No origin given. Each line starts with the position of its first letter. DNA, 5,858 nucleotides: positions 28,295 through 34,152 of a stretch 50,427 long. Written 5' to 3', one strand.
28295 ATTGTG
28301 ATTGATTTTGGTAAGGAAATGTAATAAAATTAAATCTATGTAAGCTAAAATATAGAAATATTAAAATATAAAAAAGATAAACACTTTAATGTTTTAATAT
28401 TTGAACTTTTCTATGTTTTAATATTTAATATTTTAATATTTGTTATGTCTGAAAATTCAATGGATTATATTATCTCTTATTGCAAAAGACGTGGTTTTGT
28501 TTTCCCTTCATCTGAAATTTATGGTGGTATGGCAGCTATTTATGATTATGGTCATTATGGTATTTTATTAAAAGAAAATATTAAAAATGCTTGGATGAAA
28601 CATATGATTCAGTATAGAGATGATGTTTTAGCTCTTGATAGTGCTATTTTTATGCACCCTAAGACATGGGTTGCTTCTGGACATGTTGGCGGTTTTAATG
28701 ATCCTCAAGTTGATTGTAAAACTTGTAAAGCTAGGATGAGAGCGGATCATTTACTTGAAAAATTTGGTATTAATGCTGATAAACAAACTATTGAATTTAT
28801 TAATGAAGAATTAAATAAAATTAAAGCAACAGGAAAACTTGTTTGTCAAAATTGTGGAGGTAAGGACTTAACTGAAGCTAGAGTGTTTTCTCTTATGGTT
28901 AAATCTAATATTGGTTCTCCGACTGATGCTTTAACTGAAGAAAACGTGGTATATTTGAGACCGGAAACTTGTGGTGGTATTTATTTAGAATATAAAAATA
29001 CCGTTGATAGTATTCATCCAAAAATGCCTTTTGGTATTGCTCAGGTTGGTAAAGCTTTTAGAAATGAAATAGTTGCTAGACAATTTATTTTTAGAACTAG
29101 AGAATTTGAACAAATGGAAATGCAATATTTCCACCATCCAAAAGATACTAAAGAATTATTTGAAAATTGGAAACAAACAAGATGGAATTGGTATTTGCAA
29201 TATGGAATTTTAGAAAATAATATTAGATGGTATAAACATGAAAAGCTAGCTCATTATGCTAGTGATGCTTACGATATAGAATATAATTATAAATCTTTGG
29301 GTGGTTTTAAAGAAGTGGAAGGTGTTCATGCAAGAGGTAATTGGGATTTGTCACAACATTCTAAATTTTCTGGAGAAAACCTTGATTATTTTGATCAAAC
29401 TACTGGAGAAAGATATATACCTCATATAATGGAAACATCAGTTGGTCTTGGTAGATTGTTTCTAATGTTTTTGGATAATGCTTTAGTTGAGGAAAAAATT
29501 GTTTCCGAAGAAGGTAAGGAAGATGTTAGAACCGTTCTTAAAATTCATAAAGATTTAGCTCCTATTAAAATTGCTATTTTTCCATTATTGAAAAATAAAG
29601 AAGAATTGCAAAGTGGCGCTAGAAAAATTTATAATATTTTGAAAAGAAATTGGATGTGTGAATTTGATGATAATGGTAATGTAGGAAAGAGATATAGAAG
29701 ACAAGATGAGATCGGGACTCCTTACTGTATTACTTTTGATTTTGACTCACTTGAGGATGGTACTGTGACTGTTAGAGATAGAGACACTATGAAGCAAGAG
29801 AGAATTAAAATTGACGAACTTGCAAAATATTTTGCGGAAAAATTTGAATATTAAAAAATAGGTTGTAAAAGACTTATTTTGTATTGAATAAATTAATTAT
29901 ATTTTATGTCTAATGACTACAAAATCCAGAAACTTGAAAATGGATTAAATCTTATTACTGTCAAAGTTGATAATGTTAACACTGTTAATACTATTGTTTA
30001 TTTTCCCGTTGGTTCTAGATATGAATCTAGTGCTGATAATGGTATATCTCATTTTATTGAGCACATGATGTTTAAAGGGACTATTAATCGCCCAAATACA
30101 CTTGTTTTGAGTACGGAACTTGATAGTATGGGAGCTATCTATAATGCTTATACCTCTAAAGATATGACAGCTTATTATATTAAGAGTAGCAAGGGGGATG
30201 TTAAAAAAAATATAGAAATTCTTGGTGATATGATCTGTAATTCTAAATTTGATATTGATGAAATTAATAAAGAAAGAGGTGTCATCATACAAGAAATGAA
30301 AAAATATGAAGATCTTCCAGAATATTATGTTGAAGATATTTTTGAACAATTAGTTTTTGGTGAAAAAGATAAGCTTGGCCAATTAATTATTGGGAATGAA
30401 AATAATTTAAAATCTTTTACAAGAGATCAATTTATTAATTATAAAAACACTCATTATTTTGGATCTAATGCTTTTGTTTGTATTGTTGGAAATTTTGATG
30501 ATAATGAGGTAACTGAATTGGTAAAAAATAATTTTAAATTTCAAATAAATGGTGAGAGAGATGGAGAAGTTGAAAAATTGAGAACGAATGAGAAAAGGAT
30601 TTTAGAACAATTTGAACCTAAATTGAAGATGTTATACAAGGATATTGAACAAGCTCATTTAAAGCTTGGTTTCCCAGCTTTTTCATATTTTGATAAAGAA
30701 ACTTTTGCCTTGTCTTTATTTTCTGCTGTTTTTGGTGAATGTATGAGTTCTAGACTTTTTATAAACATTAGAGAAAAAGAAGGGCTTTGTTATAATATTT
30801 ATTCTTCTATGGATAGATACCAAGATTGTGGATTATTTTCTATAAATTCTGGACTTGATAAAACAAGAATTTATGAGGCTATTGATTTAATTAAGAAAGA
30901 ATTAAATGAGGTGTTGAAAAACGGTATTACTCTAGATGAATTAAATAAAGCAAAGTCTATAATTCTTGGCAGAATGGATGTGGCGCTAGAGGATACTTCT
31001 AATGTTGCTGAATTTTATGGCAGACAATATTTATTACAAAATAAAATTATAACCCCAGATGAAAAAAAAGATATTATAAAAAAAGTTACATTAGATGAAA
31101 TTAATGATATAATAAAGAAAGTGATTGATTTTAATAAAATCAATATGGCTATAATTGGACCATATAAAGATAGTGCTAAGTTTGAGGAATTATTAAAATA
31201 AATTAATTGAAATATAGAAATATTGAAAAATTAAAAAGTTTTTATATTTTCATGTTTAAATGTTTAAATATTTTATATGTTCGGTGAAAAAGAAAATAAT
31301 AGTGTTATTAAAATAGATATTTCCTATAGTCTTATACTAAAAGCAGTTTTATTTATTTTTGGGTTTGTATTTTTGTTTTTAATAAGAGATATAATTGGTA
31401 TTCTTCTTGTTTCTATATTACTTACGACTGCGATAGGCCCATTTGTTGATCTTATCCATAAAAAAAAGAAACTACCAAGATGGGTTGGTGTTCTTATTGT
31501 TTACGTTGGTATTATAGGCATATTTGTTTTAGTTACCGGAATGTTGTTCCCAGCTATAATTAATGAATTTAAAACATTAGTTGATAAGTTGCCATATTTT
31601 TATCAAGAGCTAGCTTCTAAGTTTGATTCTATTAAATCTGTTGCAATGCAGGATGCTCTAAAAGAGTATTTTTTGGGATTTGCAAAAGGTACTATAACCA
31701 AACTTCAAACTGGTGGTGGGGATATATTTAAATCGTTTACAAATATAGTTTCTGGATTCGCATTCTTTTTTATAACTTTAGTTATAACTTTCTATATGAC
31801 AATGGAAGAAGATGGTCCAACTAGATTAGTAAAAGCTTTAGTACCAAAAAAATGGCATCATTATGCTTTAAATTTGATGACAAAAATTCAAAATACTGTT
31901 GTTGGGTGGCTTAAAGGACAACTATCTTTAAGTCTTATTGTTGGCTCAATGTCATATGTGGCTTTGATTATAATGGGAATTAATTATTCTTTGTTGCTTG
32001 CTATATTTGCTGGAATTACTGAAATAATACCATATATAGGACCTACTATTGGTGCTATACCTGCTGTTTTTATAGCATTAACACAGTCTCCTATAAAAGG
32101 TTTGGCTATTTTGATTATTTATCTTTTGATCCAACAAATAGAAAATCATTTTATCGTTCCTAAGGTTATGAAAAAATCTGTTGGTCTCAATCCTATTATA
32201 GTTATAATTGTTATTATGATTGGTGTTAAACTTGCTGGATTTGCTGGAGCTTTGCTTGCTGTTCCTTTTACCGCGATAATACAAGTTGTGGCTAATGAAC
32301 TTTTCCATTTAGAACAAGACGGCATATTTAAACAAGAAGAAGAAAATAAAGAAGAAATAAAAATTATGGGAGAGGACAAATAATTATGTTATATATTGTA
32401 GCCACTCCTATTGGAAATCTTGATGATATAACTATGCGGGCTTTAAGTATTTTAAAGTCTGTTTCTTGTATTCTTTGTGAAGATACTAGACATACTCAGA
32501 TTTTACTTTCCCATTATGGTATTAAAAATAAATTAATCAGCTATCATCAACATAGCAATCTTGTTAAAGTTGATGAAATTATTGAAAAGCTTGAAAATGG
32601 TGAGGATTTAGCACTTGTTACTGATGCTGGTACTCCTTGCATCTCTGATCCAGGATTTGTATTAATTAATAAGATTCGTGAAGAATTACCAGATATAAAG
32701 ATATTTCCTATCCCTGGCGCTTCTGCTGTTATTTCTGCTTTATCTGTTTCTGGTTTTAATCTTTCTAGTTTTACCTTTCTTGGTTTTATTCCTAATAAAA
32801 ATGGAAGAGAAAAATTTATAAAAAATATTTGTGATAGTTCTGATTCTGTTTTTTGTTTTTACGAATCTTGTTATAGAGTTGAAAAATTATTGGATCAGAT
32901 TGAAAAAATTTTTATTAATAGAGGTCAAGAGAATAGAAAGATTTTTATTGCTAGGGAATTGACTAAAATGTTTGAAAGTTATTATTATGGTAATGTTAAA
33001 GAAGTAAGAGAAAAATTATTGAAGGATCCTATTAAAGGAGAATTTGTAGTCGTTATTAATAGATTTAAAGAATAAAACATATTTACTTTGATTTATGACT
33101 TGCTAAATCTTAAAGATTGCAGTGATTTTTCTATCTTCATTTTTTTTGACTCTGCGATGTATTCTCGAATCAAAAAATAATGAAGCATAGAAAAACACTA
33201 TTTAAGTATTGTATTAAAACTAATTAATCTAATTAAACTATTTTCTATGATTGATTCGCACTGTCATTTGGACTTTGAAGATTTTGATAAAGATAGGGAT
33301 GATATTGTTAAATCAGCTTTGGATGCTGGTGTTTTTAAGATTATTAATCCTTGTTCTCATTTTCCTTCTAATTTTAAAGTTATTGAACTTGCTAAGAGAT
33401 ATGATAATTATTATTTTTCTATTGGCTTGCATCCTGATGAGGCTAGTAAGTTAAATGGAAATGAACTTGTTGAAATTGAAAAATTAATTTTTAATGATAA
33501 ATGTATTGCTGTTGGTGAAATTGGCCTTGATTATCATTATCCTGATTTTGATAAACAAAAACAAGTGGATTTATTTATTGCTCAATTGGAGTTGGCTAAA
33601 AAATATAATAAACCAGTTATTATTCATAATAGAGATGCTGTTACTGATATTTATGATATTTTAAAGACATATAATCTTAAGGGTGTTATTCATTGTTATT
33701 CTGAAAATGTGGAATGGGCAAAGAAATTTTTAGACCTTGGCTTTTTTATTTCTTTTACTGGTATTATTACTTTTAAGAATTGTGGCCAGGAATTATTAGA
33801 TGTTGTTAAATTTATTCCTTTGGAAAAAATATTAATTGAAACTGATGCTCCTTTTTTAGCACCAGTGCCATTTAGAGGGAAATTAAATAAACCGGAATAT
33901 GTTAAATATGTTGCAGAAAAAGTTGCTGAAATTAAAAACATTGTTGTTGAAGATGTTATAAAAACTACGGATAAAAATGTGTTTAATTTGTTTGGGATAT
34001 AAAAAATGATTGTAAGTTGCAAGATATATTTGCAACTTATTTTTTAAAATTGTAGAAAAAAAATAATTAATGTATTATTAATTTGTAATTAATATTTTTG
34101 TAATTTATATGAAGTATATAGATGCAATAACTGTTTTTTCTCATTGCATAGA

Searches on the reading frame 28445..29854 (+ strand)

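Call 9: search_protein_families(library=pfam, proteins=[window:28445-29854:+], max_evalue=0.001)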
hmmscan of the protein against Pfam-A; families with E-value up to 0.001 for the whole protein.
window:28445-29854:+ (469 aa): 2 families
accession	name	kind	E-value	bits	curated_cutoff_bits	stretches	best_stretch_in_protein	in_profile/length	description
PF03129.25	HGTP_anticodon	-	1e-23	83.7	21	1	375-465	1-93/94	Anticodon binding domain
PF00587.30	tRNA-synt_2b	-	2.1e-16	60.9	29.3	1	167-345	9-178/179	tRNA synthetase class II core domain (G, H, P, S and T)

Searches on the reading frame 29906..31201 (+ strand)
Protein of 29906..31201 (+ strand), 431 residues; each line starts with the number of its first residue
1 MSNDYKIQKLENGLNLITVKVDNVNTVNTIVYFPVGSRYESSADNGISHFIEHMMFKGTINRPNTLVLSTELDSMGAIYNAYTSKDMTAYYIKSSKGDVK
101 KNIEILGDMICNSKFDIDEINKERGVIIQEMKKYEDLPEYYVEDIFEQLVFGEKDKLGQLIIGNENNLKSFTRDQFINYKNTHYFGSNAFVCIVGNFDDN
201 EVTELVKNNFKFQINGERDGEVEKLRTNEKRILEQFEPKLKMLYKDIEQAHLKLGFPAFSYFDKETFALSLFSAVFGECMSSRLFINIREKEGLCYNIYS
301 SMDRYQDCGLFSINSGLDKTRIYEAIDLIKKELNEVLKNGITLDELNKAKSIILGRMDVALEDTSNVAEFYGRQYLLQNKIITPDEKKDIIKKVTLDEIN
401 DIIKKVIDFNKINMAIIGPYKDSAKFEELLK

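Call 9: search_protein_families(library=pfam, proteins=[window:29906-31201:+], max_evalue=0.001)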
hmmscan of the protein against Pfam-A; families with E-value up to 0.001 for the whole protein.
window:29906-31201:+ (431 aa): 2 families
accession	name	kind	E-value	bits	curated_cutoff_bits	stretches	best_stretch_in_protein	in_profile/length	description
PF05193.26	Peptidase_M16_C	-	7.3e-40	137.2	23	1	170-351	1-179/181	Peptidase M16 inactive domain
PF00675.25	Peptidase_M16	-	2.3e-32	112.4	22.3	1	23-146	9-131/149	Insulinase (Peptidase family M16)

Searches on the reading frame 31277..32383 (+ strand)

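Call 9: search_protein_families(library=pfam, proteins=[window:31277-32383:+], max_evalue=0.001)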
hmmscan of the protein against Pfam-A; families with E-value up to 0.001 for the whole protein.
window:31277-32383:+ (368 aa): 1 family
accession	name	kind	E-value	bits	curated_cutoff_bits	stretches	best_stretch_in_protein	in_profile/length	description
PF01594.21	AI-2E_transport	-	2.7e-60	204.7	34.3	1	22-341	4-325/327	AI-2E family transporter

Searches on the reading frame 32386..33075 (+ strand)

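Call 9: search_protein_families(library=pfam, proteins=[window:32386-33075:+], max_evalue=0.001)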
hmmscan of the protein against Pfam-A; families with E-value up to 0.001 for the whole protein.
window:32386-33075:+ (229 aa): 1 family
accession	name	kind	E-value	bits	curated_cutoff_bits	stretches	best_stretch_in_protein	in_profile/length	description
PF00590.25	TP_methylase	-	7.9e-28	98.3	27.8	1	1-207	1-211/212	Tetrapyrrole (Corrin/Porphyrin) Methylases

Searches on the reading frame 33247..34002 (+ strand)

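Call 9: search_protein_families(library=pfam, proteins=[window:33247-34002:+], max_evalue=0.001)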
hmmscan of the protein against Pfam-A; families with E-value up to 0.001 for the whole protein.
window:33247-34002:+ (251 aa): 1 family
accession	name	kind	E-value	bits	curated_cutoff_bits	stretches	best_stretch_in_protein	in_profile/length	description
PF01026.27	TatD_DNase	-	6.3e-85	285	27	1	2-250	1-253/253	TatD related DNase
